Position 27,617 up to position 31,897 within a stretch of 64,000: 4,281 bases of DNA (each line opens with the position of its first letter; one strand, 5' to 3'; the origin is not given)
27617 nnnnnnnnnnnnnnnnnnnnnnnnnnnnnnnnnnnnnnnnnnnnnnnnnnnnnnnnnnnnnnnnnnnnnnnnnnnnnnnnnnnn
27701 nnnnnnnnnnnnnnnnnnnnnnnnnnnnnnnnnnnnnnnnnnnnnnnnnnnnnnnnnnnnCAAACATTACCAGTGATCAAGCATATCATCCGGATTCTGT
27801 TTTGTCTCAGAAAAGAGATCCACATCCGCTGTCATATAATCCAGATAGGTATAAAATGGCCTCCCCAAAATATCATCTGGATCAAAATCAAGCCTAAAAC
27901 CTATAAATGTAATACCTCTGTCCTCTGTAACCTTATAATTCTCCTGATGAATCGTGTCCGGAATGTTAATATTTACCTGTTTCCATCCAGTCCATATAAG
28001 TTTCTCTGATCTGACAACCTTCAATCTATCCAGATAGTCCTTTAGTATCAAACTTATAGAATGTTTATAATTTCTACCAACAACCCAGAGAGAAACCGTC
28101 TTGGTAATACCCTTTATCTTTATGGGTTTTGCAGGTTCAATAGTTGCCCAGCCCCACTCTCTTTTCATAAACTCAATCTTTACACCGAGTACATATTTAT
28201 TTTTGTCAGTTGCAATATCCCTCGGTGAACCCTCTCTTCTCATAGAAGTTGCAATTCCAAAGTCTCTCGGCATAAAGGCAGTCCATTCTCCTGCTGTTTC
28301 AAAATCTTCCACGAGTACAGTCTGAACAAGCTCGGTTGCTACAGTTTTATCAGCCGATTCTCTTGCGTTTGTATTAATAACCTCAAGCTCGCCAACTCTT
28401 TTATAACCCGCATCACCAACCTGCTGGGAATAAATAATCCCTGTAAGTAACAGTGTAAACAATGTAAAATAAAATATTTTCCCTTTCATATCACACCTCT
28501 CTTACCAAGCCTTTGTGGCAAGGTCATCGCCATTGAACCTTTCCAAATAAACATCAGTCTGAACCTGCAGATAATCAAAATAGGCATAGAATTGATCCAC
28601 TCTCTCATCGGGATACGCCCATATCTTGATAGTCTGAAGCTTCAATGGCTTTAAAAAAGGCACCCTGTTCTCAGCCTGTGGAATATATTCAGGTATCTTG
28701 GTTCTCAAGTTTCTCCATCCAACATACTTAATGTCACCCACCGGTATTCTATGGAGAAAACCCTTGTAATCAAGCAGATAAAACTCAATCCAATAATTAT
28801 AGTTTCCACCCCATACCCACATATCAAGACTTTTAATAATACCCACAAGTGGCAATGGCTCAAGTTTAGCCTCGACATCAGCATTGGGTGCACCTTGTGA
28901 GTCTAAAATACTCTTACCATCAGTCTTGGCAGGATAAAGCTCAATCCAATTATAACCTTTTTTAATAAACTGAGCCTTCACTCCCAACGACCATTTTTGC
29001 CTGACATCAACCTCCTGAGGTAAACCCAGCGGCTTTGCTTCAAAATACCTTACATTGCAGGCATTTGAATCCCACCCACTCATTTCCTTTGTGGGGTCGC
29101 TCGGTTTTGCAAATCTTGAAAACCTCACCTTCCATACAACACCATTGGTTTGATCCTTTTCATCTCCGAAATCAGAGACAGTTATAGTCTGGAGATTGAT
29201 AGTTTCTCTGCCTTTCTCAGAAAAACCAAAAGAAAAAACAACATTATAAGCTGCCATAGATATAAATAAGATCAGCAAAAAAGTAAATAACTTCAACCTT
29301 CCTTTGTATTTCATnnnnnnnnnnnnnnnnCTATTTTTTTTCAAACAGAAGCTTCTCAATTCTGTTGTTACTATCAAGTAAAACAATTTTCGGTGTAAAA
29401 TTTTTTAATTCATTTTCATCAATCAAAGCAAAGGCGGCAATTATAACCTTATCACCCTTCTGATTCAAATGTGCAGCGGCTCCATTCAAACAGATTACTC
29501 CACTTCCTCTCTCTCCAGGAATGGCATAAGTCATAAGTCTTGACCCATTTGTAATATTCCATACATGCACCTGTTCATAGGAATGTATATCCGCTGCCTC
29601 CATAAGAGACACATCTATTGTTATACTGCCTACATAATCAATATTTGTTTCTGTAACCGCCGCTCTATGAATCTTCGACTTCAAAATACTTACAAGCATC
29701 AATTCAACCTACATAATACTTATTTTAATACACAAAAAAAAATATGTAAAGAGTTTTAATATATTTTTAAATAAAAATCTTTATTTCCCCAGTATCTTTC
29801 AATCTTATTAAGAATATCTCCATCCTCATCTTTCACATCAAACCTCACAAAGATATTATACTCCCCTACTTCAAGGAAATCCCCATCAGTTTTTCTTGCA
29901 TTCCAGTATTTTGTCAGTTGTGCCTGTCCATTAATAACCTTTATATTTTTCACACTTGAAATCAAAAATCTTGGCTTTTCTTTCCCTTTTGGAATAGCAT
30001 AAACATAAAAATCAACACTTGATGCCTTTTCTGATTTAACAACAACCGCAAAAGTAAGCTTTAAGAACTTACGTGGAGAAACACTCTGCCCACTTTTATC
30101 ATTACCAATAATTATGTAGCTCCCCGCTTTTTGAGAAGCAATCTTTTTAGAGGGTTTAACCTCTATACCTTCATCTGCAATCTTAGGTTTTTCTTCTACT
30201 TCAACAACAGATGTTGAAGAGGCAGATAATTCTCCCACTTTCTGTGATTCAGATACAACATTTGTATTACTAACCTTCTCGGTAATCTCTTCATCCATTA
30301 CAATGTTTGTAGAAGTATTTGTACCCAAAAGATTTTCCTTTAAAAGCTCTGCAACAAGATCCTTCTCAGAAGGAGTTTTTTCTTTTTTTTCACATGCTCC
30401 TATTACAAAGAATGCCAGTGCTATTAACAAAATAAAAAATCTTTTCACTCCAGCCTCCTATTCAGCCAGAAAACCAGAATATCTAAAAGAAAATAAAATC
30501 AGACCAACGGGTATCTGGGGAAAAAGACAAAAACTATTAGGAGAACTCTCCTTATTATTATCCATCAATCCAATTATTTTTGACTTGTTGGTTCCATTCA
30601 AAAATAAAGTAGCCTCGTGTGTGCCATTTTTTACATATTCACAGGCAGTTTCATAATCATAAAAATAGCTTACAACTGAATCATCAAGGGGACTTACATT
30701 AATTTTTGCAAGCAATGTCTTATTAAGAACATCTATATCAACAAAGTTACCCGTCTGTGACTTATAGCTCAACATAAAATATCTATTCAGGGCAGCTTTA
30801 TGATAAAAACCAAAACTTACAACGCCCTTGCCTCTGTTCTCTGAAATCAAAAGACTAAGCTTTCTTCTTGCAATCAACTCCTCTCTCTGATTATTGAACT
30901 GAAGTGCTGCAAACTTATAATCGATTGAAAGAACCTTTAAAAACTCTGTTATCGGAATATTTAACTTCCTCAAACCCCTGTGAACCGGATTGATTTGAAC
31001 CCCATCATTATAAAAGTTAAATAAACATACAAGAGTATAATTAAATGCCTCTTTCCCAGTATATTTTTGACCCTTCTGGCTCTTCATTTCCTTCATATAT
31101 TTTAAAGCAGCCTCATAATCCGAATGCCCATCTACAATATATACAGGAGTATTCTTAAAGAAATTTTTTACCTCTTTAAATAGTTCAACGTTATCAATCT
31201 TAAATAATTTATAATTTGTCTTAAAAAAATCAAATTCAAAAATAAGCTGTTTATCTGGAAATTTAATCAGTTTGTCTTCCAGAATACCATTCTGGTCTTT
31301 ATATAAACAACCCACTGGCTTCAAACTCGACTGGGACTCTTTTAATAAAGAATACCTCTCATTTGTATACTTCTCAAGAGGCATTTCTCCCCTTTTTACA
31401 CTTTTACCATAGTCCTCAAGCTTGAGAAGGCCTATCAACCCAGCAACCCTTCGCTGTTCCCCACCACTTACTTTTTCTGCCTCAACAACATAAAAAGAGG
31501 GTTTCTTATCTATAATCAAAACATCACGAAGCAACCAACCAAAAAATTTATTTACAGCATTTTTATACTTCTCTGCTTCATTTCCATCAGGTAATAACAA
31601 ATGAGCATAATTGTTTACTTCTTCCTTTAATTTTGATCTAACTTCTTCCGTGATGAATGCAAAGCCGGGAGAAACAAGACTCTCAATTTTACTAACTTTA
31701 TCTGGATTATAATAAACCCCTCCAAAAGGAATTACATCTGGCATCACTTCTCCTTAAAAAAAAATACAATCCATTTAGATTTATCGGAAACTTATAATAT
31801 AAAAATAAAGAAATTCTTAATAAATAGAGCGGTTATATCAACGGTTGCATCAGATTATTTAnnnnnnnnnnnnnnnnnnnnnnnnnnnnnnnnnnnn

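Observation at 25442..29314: flaA-flaA-WD40-PilZ-like operon: possible undescribed sheath accessory and c-di-GMP input for FlaA-coated flagella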

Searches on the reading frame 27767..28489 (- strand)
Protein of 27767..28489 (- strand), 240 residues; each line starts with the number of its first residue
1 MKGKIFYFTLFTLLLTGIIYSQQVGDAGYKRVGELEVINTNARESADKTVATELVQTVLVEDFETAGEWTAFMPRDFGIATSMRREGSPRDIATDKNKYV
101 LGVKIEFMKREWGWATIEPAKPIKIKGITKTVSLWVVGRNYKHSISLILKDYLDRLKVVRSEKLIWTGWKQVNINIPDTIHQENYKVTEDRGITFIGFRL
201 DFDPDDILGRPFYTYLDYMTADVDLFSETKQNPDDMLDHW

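Call 3: search_protein_families(library=pfam, proteins=[window:27767-28489:-], max_evalue=0.01)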
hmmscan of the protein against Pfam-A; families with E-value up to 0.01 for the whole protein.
window:27767-28489:- (240 aa): 1 family
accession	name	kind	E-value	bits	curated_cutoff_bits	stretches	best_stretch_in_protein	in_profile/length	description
PF04620.18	FlaA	-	9.8e-20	71.6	25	1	48-225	16-223/230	Flagellar filament outer layer protein Flaa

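Call 4: search_protein_families(library=ncbifam, proteins=[window:27767-28489:-], max_evalue=0.01)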
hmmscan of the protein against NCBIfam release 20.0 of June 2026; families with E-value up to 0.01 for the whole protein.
window:27767-28489:- (240 aa): 2 families
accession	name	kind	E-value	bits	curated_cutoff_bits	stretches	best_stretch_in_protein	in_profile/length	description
NF047846.1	FlagFilOutFlaA2Lepto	equivalog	1.3e-17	63.9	440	1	97-240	90-231/231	flagellar filament outer layer protein FlaA2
NF047845.1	FlagFilOutFlaA1Lepto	equivalog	5.1e-09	36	500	1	123-226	168-270/306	flagellar filament outer layer protein FlaA1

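Call 58: find_homologous_proteins(query=A3, max_evalue=0.001)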
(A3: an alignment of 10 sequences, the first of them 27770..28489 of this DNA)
Query A3 (10 sequences) (240 aa, profile of the alignment): 167 proteins with E <= 0.001 among 7659 candidates; the best 120 are listed.
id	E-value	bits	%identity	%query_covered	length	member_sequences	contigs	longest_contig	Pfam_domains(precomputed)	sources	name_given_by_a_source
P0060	2.4e-134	464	68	100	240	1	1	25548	PF04620.19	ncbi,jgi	jgi:hypothetical protein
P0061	7.6e-133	459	81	99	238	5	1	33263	PF04620.19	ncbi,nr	ncbi:MAG: flagellar filament outer layer protein FlaA [Brevinematales bacterium]|nr:flagellar filame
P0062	1.8e-132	458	77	99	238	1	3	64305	PF04620.19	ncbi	-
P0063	7.5e-132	456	72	100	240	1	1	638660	PF04620.19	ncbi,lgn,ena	-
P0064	9.0e-131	452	67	100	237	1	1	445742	PF04620.19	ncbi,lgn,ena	-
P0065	3.9e-130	450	70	100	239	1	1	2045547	PF04620.19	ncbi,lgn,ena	-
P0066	1.6e-129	448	68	100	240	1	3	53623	PF04620.19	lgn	-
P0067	1.7e-129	448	65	100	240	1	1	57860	PF04620.19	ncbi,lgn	-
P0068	5.9e-129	446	78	99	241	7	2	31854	PF04620.19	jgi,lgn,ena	-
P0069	7.4e-129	446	85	100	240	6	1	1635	PF04620.19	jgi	-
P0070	1.1e-127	442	68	100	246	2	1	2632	PF04620.19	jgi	jgi:hypothetical protein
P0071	2.1e-127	441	68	100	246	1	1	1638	PF04620.19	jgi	jgi:hypothetical protein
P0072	2.4e-127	441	70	99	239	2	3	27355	PF04620.19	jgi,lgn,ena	-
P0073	5.4e-127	440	65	100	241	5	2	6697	PF04620.19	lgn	-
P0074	2.0e-126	438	70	96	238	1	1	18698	PF04620.19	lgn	-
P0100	2.4e-69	251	43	99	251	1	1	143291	PF04620.19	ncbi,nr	ncbi:MAG: flagellar filament outer layer protein FlaA [Brevinematales bacterium]|nr:flagellar filame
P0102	3.4e-68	247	48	89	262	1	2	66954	PF04620.19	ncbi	-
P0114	3.5e-48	182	40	80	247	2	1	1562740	PF04620.19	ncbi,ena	-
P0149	1.5e-43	167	36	93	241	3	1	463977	PF04620.19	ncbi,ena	-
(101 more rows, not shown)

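Call 59: find_encoding_contigs(protein=P0100, flank=7000, max_places=1)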
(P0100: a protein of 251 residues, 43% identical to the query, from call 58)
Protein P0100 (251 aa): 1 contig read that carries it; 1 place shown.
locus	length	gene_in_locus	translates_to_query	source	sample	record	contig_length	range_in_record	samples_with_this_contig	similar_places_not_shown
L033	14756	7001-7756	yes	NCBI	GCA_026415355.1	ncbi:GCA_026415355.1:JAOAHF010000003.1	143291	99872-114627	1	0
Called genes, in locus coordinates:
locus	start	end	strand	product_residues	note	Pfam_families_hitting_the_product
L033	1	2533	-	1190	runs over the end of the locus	PF04851:ResIII, PF00270:DEAD, PF00271:Helicase_C (faint), PF01751:Toprim, PF01131:Topoisom_bac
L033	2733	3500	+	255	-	PF00142:Fer4_NifH (faint), PF01656:CbiA, PF02374:ArsA_ATPase (weak), PF06564:CBP_BcsQ, PF09140:MipZ (faint), PF10609:ParA, PF13614:AAA_31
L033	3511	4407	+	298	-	PF02195:ParB_N, PF17762:HTH_ParB, PF23552:ParB_C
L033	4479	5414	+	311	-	PF02195:ParB_N (faint)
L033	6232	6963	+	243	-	PF04620:FlaA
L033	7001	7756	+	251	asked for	PF04620:FlaA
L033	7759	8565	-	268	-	PF00899:ThiF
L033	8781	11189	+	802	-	PF00912:Transgly, PF00905:Transpeptidase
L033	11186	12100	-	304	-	PF02729:OTCace_N, PF00185:OTCace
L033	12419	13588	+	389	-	PF02684:LpxB, PF02350:Epimerase_2 (weak)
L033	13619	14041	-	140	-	PF02675:AdoMet_dc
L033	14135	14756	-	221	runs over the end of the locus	PF13709:DUF4159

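Call 60: find_encoding_contigs(protein=P0102, flank=7000, max_places=1)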
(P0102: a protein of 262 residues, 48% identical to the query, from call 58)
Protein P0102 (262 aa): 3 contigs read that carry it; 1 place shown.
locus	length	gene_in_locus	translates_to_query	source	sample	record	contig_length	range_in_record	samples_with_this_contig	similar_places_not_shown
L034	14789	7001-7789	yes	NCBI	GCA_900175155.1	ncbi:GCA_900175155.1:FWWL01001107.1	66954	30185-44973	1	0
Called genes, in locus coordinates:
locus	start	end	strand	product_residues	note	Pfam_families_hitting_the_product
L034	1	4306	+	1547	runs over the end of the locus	-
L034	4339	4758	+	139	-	PF02561:FliS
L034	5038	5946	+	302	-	PF17284:Spermine_synt_N (weak), PF01564:Spermine_synth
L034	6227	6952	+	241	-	PF04620:FlaA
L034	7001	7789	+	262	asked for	PF04620:FlaA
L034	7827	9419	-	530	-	PF00117:GATase, PF07722:Peptidase_C26, PF02885:Glycos_trans_3N, PF00591:Glycos_transf_3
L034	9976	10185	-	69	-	-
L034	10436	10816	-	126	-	PF01042:Ribonuc_L-PSP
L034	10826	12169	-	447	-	PF00206:Lyase_1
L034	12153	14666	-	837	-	-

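Call 61: find_encoding_contigs(protein=P0114, flank=7000, max_places=1)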
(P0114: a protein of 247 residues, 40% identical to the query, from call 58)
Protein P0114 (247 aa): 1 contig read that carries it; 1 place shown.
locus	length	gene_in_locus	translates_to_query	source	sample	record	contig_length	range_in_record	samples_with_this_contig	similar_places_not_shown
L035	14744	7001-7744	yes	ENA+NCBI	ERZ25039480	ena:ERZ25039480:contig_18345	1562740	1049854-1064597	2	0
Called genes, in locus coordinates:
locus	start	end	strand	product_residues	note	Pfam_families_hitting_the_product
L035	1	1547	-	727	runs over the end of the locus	PF00708:Acylphosphatase, PF07503:zf-HYPF, PF01300:Sua5_yciO_yrdC, PF17788:HypF_C, PF22521:HypF_C_2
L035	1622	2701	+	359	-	PF14681:UPRTase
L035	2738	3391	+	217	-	-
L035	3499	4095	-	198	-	PF00440:TetR_N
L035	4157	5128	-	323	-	PF01116:F_bP_aldolase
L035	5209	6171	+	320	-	-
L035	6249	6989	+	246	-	PF04620:FlaA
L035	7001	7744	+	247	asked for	PF04620:FlaA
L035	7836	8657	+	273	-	-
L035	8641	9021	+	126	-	PF04519:Bactofilin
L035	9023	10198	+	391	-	PF00027:cNMP_binding, PF00512:HisKA, PF02518:HATPase_c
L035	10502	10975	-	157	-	PF13385:Laminin_G_3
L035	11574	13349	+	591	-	PF00656:Peptidase_C14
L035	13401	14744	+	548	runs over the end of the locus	PF09479:Flg_new (weak), PF13306:LRR_5, PF13855:LRR_8 (faint), PF13306:LRR_5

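Call 62: find_encoding_contigs(protein=P0149, flank=7000, max_places=1)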
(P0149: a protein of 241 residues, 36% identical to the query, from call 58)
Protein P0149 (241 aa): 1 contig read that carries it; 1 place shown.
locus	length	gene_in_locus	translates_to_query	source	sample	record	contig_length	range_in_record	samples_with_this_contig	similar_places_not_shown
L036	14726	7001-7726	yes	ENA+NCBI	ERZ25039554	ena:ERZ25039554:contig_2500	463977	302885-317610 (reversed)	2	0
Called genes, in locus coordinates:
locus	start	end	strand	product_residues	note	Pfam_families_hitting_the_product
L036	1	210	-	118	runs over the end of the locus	PF00453:Ribosomal_L20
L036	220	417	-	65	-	PF01632:Ribosomal_L35p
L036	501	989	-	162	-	PF05198:IF3_N, PF00707:IF3_C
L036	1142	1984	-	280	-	PF00211:Guanylate_cyc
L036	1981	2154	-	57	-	-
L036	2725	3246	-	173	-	-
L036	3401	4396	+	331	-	-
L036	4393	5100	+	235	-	-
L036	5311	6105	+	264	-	-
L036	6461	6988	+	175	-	PF04620:FlaA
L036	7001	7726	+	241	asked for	PF04620:FlaA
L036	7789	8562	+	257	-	-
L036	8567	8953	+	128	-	PF04519:Bactofilin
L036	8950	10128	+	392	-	PF00027:cNMP_binding, PF00512:HisKA, PF02518:HATPase_c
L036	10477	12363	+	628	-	PF05193:Peptidase_M16_C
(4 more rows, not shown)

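Call 77: find_related_loci(query=A3, collection=metagenome_contigs, flank=6000)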
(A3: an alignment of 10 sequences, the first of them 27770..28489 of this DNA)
Query A3 (240 aa) in metagenome_contigs; peptide patterns used: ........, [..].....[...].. (x = any residue, [..] = any of these).
293 stretches matched a pattern; 25 encode a relative of the query (tblastn E <= 1e-3); 25 distinct loci.
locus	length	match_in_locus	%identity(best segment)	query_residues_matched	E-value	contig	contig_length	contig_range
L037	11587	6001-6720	90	1-240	6e-150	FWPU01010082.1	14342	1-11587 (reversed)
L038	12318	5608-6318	81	4-240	9e-138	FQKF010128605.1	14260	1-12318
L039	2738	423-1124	80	7-240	3e-137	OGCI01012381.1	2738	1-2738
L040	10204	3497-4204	77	4-240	2e-129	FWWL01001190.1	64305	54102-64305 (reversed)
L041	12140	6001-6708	77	4-240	2e-129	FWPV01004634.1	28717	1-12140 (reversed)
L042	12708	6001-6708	77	4-240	7e-129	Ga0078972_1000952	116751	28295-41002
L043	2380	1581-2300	72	1-240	7e-130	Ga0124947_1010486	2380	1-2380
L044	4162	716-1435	72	1-240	3e-125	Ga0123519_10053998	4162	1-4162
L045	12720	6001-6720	70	2-240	1e-120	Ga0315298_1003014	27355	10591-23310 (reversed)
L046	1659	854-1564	68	1-240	4e-126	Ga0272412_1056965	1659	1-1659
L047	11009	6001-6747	65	1-240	3e-115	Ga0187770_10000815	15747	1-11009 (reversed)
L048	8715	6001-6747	65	1-240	3e-115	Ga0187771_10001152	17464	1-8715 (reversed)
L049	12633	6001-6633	73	30-240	1e-111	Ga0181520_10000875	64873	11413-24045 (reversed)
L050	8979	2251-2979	62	1-240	5e-111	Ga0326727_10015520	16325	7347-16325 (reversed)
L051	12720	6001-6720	60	1-240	1e-108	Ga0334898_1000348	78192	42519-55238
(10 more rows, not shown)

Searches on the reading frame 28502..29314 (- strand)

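Call 3: search_protein_families(library=pfam, proteins=[window:28502-29314:-], max_evalue=0.01)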
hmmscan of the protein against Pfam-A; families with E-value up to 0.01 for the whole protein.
window:28502-29314:- (270 aa): 1 family
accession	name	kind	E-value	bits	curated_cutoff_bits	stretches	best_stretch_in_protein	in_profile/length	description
PF04620.18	FlaA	-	6.4e-24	85.3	25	1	105-256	69-224/230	Flagellar filament outer layer protein Flaa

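Call 4: search_protein_families(library=ncbifam, proteins=[window:28502-29314:-], max_evalue=0.01)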
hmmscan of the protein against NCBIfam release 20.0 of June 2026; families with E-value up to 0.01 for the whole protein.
window:28502-29314:- (270 aa): 2 families
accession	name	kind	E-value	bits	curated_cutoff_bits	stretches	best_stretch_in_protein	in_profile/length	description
NF047845.1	FlagFilOutFlaA1Lepto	equivalog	3.8e-24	85.6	500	1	87-265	99-279/306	flagellar filament outer layer protein FlaA1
NF047846.1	FlagFilOutFlaA2Lepto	equivalog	3.5e-17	62.6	440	1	158-265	120-227/231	flagellar filament outer layer protein FlaA2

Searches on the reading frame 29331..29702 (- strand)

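Call 3: search_protein_families(library=pfam, proteins=[window:29331-29702:-], max_evalue=0.01)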
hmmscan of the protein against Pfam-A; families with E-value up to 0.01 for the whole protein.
window:29331-29702:- (123 aa): 1 family
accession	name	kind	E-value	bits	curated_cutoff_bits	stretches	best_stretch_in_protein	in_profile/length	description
PF02261.22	Asp_decarbox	-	4.4e-51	172.1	25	1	2-115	1-114/115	Aspartate decarboxylase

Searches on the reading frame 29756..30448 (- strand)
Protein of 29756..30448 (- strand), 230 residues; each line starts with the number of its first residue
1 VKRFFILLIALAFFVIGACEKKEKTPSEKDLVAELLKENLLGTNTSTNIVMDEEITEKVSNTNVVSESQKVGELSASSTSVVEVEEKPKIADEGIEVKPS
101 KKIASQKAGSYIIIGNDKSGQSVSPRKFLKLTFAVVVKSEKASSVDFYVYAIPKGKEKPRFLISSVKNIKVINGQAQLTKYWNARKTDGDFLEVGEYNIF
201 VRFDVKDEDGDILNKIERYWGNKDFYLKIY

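Call 3: search_protein_families(library=pfam, proteins=[window:29756-30448:-], max_evalue=0.01)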
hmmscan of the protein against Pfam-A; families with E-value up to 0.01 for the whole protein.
window:29756-30448:- (230 aa): 0 families

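Call 4: search_protein_families(library=ncbifam, proteins=[window:29756-30448:-], max_evalue=0.01)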
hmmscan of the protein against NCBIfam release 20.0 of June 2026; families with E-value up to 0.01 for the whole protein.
window:29756-30448:- (230 aa): 1 family
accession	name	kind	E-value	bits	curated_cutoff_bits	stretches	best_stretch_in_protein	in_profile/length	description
NF052634.1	Riean_0653_fam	subfamily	0.0039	18.1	57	0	1-121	1-111/176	Riean_0653 family protein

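Call 67: search_solved_structures(query=A4, max_evalue=10)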
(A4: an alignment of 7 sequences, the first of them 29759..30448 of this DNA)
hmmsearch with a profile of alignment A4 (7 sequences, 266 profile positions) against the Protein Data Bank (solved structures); distinct sequences matched with E-value up to 10: 3.
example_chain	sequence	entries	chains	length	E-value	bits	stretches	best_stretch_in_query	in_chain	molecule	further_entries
8bl3_A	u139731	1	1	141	0.032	17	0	133-166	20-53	scIg12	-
8bl6_A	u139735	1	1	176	0.042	16.6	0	129-166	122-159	dIG14-scdim-EF62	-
4zoq_A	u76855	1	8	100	0.043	16.6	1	1-66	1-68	Intracellular serine protease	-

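Call 68: search_protein_families(library=pfam, alignment_id=A4, max_evalue=1)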
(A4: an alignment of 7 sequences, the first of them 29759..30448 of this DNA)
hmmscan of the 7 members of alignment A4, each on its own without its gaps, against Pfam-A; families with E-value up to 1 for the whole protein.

A. member 1, window:29759-30448:- (230 aa): 0 families

B. families by the number of members that match (of 7 scanned): 4 families
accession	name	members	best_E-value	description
PF13860.13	FlgD_ig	2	0.012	FlgD Ig-like domain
PF04636.18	PA26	1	0.012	PA26 p53-induced protein (sestrin)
PF02224.24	Cytidylate_kin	1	0.013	Cytidylate kinase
PF13334.11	DUF4094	1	0.56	Domain of unknown function (DUF4094)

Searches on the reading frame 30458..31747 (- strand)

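Call 3: search_protein_families(library=pfam, proteins=[window:30458-31747:-], max_evalue=0.01)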
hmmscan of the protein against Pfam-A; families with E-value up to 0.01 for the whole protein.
window:30458-31747:- (429 aa): 1 family
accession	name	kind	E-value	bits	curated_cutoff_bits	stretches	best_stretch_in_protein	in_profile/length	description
PF06245.16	DUF1015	-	6.7e-45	153.8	25.8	1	5-316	1-297/325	Protein of unknown function (DUF1015)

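Call 4: search_protein_families(library=ncbifam, proteins=[window:30458-31747:-], max_evalue=0.01)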
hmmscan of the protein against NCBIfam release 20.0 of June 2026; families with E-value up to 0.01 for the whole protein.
window:30458-31747:- (429 aa): 0 families
